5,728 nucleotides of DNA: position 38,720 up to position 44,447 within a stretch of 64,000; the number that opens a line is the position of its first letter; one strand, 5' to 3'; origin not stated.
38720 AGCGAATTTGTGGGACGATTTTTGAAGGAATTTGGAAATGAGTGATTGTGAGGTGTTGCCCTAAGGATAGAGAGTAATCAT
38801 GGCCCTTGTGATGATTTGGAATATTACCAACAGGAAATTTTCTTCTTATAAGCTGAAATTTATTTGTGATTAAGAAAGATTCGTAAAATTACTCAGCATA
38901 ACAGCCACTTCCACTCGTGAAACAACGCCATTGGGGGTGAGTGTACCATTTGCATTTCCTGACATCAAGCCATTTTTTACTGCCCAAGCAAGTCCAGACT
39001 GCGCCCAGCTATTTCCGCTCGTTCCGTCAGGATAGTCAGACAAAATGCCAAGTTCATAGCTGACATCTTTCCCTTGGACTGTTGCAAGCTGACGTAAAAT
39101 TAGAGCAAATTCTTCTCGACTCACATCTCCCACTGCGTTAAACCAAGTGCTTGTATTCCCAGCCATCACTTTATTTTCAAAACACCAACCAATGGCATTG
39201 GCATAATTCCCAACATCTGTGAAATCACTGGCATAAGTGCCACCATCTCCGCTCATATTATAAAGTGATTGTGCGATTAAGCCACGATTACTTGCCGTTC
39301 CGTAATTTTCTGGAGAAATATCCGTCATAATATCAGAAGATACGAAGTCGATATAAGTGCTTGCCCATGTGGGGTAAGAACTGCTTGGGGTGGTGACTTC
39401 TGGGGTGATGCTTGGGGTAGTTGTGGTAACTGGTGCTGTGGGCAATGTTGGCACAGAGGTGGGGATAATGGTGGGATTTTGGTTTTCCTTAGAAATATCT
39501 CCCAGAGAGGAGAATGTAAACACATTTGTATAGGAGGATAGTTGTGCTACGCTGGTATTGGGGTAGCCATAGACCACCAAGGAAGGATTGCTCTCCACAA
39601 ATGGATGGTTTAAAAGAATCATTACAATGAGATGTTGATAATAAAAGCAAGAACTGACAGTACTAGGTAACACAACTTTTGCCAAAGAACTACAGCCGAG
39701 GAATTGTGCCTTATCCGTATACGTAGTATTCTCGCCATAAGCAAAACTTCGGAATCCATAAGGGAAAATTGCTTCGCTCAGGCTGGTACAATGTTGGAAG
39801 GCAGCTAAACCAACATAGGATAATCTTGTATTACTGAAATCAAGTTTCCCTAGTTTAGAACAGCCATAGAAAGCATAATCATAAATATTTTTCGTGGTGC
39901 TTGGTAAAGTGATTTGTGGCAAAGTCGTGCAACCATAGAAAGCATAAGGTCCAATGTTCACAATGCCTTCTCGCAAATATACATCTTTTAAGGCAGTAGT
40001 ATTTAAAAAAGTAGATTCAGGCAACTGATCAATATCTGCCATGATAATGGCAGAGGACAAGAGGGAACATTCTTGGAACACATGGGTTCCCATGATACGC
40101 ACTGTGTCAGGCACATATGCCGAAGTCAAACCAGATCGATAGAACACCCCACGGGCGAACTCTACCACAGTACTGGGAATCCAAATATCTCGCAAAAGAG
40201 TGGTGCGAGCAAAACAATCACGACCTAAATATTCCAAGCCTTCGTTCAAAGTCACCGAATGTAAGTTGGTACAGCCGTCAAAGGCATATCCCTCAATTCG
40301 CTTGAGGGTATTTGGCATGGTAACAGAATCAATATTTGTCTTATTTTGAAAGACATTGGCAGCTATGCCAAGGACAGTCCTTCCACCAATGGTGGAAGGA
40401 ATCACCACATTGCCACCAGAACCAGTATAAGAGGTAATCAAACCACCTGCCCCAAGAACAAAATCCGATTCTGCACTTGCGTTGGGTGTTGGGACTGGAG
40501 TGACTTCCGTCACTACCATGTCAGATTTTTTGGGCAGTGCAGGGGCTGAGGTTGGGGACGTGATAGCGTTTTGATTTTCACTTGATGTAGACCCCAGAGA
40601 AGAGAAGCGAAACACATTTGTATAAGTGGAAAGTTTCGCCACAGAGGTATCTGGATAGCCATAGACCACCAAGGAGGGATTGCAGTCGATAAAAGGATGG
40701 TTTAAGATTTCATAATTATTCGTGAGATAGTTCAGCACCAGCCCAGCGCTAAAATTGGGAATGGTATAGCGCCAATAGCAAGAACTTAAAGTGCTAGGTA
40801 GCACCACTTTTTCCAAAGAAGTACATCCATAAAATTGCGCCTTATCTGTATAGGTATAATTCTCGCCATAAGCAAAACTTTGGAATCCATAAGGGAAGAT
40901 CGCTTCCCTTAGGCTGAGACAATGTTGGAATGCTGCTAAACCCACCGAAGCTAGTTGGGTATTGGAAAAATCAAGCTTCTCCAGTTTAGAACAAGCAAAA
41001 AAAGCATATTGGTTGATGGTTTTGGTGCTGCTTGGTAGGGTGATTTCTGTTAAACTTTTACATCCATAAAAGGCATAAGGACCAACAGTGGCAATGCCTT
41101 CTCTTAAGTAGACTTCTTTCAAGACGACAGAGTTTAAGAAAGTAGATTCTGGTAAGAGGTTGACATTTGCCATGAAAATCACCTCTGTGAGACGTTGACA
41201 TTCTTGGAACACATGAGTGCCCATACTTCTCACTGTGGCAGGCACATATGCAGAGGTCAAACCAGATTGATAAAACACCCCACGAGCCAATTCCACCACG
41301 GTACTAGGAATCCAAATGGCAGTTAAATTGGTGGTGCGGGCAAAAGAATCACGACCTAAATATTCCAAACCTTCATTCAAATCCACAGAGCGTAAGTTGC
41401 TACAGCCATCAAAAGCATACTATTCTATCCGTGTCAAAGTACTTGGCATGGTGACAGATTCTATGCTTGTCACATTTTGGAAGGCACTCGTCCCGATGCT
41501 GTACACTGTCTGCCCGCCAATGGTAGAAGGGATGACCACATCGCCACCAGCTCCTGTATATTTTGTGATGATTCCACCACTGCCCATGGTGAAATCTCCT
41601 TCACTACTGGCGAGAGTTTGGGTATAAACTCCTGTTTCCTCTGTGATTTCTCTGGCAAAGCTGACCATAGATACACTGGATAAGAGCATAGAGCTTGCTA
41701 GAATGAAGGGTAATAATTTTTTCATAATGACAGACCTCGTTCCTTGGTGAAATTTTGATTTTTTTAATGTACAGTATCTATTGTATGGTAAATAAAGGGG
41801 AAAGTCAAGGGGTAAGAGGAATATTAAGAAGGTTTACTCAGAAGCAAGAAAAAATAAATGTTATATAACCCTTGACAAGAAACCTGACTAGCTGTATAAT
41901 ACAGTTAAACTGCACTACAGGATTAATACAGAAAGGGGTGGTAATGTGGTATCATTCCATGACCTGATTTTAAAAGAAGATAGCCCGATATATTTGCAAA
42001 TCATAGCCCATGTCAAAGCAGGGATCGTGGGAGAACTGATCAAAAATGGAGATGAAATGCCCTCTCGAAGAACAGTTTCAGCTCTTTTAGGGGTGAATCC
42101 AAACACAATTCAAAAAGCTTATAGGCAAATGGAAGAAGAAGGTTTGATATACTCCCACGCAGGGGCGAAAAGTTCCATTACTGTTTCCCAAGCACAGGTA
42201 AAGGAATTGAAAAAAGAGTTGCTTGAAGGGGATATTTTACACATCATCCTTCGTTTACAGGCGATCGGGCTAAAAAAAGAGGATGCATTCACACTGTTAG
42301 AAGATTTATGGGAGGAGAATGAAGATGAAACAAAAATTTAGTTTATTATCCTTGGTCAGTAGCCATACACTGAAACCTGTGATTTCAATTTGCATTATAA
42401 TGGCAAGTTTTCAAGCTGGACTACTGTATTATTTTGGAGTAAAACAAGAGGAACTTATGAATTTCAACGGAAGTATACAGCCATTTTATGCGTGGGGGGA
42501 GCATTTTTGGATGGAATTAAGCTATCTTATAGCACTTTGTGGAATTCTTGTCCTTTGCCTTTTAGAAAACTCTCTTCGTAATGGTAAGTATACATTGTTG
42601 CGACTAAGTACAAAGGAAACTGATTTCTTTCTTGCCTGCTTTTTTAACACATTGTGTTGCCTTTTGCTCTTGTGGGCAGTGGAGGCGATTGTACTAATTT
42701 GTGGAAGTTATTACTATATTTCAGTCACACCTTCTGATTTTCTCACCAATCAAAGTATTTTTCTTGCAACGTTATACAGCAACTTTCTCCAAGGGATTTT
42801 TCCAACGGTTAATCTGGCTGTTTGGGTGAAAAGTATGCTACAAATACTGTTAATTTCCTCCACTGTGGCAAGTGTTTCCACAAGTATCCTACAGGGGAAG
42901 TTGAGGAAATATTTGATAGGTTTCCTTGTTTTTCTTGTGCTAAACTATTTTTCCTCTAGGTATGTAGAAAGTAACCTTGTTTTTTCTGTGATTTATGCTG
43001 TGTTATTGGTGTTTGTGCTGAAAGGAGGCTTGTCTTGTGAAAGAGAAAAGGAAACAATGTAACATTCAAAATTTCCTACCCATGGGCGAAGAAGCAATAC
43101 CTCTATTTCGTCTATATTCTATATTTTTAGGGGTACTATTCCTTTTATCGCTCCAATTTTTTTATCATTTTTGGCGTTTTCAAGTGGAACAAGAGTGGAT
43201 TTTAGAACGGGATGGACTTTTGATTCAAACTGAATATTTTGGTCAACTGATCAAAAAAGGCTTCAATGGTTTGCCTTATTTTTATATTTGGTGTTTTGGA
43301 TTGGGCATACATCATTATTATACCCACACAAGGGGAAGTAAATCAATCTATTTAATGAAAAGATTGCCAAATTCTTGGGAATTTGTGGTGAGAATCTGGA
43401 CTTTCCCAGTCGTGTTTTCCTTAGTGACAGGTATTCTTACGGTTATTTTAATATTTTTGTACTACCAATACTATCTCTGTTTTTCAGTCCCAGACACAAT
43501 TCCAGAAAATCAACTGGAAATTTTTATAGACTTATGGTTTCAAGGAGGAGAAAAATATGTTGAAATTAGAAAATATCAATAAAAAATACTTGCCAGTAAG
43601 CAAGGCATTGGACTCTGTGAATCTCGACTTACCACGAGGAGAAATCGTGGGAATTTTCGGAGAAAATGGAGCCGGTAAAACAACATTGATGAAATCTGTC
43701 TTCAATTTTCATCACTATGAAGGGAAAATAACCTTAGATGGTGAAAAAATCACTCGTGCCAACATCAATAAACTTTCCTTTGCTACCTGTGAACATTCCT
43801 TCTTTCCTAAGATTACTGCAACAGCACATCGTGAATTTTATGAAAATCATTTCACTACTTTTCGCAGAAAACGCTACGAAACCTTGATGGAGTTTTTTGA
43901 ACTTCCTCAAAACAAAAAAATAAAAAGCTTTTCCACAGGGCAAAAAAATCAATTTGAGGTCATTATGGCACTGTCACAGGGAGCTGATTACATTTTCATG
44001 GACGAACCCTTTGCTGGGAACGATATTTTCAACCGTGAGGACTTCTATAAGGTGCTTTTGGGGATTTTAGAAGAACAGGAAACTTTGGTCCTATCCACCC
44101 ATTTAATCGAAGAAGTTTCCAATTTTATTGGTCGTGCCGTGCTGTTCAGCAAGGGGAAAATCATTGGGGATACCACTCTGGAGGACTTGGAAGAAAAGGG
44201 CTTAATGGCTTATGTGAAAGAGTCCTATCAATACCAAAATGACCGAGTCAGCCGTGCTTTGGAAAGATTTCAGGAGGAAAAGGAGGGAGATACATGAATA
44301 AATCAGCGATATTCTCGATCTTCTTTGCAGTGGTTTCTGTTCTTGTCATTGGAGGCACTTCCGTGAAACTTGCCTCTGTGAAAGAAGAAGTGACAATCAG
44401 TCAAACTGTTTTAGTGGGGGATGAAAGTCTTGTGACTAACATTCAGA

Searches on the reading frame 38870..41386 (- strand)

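Call 58: search_protein_families(library=pfam, proteins=[window:38870-41386:-], max_evalue=0.00001)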
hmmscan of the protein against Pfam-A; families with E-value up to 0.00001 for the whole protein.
window:38870-41386:- (838 aa): 4 families
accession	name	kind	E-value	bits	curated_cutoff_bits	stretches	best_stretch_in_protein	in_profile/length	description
PF13306.12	LRR_5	-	1.6e-86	287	27.7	4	341-466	3-126/127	BspA type Leucine rich repeat region (6 copies)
PF13855.12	LRR_8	-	1e-15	57.7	27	0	121-160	13-52/61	Leucine rich repeat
PF00395.25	SLH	-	6.6e-13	48.8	20.8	1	787-828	4-44/44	S-layer homology domain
PF12799.13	LRR_4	-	6.4e-06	26.7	27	0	134-160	2-26/44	Leucine Rich repeats (2 copies)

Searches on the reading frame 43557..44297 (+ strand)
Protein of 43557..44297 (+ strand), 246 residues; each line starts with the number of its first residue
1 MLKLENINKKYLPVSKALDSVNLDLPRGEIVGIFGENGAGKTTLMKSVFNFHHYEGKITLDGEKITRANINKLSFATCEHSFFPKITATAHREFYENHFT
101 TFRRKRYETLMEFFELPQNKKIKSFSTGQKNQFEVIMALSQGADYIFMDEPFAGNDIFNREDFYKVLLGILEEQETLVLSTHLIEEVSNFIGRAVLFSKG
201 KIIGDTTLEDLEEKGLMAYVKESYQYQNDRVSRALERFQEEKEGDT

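Call 82: search_protein_families(library=pfam, proteins=[window:43557-44297:+], max_evalue=0.00001)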
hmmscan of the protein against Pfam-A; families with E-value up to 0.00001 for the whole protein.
window:43557-44297:+ (246 aa): 1 family
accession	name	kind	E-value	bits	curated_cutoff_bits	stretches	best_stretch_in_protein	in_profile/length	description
PF00005.33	ABC_tran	-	5.2e-22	79.3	25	1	18-153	1-137/137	ABC transporter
